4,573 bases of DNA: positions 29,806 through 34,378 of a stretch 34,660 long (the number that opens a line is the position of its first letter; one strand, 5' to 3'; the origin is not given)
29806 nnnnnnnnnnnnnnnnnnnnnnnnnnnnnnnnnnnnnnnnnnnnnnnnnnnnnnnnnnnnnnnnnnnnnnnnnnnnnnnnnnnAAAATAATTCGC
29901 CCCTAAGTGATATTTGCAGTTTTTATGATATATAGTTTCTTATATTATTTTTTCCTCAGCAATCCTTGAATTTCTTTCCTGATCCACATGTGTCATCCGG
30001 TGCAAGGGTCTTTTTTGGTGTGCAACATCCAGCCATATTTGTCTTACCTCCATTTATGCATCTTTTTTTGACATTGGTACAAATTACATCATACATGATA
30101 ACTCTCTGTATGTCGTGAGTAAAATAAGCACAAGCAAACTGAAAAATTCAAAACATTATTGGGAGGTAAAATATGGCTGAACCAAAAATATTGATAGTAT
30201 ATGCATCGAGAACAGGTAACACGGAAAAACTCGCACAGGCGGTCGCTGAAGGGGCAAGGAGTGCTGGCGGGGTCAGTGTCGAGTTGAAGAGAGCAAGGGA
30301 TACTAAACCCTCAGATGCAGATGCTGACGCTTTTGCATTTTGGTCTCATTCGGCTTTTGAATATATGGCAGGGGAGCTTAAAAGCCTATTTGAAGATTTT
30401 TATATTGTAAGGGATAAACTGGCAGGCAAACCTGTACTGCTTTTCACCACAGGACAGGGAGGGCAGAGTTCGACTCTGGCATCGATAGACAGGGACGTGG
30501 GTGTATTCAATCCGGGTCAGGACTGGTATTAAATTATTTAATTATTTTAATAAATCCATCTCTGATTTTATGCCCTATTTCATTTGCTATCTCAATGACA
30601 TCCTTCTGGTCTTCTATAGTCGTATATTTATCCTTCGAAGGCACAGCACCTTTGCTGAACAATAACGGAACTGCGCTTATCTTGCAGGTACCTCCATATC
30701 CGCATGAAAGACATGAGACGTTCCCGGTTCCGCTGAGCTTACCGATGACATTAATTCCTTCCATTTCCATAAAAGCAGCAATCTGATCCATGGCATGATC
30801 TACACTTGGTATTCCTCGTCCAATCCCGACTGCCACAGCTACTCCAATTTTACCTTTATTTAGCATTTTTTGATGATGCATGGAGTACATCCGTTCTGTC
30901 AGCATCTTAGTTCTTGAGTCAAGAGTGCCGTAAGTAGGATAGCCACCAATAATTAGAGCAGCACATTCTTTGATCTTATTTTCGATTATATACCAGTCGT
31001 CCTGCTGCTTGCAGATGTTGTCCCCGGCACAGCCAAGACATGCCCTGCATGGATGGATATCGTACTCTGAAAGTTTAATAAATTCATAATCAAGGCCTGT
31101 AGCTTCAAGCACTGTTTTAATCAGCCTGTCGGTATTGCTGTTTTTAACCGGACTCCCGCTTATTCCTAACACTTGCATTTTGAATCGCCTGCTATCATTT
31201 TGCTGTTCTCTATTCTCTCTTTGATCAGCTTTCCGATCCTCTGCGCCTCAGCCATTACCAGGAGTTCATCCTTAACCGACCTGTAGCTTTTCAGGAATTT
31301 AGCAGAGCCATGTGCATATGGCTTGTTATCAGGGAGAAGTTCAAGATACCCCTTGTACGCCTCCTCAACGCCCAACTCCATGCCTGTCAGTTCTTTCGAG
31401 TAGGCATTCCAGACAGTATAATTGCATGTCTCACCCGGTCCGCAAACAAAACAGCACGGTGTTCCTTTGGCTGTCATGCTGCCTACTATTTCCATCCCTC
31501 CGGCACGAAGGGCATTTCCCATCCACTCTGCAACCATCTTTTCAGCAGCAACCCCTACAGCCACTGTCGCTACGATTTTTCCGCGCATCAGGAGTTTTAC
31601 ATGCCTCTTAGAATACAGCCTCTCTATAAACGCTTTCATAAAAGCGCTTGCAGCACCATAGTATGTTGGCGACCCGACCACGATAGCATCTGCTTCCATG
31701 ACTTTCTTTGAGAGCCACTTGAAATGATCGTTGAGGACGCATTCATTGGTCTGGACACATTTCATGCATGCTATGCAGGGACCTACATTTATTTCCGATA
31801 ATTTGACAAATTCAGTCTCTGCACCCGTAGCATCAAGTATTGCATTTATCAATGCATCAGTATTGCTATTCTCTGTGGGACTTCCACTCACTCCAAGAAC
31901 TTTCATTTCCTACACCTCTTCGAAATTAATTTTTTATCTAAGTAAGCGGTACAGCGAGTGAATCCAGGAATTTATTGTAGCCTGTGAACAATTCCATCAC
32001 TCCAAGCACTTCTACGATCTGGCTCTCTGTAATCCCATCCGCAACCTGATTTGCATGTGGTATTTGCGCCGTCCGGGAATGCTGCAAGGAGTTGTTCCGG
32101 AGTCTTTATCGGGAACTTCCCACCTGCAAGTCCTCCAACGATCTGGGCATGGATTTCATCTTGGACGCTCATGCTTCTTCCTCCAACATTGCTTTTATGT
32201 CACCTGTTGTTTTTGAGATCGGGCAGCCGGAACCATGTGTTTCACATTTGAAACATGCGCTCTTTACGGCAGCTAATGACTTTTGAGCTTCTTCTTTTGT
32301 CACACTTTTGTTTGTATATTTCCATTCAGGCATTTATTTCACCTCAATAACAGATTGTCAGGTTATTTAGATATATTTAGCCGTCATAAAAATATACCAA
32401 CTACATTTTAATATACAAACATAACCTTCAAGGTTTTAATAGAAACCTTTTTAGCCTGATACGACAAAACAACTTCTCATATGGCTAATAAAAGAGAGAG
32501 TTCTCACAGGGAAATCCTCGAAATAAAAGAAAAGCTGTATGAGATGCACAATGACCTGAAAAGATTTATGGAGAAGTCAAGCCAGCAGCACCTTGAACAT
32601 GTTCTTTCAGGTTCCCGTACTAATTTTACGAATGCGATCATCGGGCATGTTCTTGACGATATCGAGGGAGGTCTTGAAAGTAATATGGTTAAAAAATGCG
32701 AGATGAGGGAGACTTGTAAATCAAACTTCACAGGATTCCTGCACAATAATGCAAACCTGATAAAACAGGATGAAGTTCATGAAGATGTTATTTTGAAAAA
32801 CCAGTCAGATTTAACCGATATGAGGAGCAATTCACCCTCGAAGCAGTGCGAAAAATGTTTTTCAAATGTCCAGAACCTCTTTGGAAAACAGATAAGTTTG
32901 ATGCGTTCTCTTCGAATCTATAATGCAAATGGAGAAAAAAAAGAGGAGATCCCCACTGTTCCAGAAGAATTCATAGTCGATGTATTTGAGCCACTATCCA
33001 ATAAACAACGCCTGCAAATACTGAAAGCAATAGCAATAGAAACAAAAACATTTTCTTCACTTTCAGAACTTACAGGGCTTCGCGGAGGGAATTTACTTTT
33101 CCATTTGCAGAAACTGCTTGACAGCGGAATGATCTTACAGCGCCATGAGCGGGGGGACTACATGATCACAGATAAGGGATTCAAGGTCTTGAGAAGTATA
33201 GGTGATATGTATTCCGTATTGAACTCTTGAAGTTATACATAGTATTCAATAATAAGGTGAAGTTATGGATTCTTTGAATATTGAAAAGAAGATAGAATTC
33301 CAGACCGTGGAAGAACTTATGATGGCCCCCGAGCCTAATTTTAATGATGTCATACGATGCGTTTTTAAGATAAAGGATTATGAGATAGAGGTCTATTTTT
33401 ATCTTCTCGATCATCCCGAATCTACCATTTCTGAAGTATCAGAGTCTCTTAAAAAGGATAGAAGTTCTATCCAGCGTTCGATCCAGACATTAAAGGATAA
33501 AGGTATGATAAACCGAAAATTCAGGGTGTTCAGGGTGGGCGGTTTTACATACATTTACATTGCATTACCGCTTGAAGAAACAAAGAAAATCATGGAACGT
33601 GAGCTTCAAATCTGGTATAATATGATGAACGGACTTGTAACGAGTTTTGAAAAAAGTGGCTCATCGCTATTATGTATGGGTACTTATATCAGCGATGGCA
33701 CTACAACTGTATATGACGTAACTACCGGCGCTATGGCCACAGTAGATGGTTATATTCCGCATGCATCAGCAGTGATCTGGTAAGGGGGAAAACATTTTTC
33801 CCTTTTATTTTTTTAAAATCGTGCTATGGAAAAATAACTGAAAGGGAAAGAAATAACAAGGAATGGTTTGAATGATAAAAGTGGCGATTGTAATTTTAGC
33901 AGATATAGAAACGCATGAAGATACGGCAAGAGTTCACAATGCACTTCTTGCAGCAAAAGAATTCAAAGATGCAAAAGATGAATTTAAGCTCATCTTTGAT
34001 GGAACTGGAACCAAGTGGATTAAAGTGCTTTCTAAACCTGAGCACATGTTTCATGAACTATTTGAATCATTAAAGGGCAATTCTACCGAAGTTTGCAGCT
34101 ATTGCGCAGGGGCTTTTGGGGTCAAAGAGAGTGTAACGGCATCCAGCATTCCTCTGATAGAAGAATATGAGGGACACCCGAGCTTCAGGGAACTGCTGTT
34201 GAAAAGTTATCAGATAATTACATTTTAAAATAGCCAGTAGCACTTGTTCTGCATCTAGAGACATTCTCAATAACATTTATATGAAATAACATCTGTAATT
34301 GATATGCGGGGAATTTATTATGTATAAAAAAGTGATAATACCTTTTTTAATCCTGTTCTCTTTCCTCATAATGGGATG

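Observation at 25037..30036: Tightly packed minus-strand cluster of Cys-rich, permease and flavoenzyme genes with no obvious pathway assignment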

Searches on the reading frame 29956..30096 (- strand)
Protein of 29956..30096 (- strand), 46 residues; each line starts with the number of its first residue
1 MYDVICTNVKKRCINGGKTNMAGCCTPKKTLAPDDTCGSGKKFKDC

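Call 4: search_protein_families(library=pfam, proteins=[window:29956-30096:-], max_evalue=0.01)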
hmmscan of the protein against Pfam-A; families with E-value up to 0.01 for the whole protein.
window:29956-30096:- (46 aa): 1 family
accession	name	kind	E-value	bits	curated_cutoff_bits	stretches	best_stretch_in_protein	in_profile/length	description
PF02810.21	SEC-C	-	0.0009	19.5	20.4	1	37-46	7-16/19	SEC-C motif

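Call 8: search_protein_families(library=ncbifam, proteins=[window:29956-30096:-], max_evalue=0.01)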
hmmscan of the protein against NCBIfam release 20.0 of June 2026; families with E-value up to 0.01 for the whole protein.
window:29956-30096:- (46 aa): 0 families

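Call 67: search_protein_representatives(protein=window:29956-30096:-)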
Query: 46 residues. Proteins with E-value up to 0.001 (for the whole library): 1; up to 1e-10: 0; up to 1e-30: 0. The best 1 are listed.
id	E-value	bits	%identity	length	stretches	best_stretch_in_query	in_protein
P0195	1.0e-07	47.3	38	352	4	6-35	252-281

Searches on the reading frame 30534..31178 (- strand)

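Call 9: search_protein_families(library=pfam, proteins=[window:30534-31178:-], max_evalue=0.001)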
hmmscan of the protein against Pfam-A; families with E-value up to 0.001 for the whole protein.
window:30534-31178:- (214 aa): 1 family
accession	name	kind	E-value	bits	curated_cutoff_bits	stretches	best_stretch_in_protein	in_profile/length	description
PF03358.20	FMN_red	-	1e-13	51.6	24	1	1-139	1-137/152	NADPH-dependent FMN reductase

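Call 34: search_protein_families(library=ncbifam, proteins=[window:30534-31178:-], max_evalue=0.00001)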
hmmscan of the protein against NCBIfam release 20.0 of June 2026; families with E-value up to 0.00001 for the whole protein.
window:30534-31178:- (214 aa): 0 families

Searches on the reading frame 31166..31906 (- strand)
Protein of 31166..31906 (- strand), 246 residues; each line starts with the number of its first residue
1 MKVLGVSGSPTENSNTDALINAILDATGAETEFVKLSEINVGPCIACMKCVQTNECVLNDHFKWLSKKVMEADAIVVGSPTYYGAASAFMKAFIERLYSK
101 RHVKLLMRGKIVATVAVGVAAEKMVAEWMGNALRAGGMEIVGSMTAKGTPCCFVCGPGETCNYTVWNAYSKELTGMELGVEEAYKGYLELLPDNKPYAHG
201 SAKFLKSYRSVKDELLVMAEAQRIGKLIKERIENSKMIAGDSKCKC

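Call 9: search_protein_families(library=pfam, proteins=[window:31166-31906:-], max_evalue=0.001)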
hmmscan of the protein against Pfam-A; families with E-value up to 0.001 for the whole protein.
window:31166-31906:- (246 aa): 3 families
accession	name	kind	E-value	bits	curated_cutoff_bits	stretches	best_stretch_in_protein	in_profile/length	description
PF03358.20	FMN_red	-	1.3e-26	93.5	24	1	1-122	1-121/152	NADPH-dependent FMN reductase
PF02525.22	Flavodoxin_2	-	4.1e-07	30.3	27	1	1-122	1-139/198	Flavodoxin-like fold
PF12724.12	Flavodoxin_5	-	0.00085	20.1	27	0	64-126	36-92/145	Flavodoxin domain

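Call 34: search_protein_families(library=ncbifam, proteins=[window:31166-31906:-], max_evalue=0.00001)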
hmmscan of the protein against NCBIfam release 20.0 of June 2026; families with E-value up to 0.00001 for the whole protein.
window:31166-31906:- (246 aa): 2 families
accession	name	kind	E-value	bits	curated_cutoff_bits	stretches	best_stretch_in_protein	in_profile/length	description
TIGR03567.1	FMN_reduc_SsuE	equivalog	5.3e-09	36.2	164.05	1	2-125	1-114/171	NADPH-dependent FMN reductase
TIGR03566.1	FMN_reduc_MsuE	equivalog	6.7e-09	35.7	212.5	1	2-97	1-94/174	FMN reductase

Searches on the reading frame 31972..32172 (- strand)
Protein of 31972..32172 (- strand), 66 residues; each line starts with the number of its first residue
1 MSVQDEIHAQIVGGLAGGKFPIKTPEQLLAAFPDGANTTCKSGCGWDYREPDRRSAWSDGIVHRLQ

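Call 9: search_protein_families(library=pfam, proteins=[window:31972-32172:-], max_evalue=0.001)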
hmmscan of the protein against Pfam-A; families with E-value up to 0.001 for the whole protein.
window:31972-32172:- (66 aa): 1 family
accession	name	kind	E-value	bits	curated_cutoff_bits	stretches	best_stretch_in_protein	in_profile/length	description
PF07747.17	MTH865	-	1e-13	51.2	25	1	6-43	1-38/70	MTH865-like family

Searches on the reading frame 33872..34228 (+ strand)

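Call 9: search_protein_families(library=pfam, proteins=[window:33872-34228:+], max_evalue=0.001)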
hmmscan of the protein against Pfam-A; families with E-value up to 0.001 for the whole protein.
window:33872-34228:+ (118 aa): 1 family
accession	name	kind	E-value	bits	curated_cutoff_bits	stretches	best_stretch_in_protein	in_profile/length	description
PF02635.20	DsrE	-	2.2e-07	31.5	22.7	1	3-118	2-116/116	DsrE/DsrF-like family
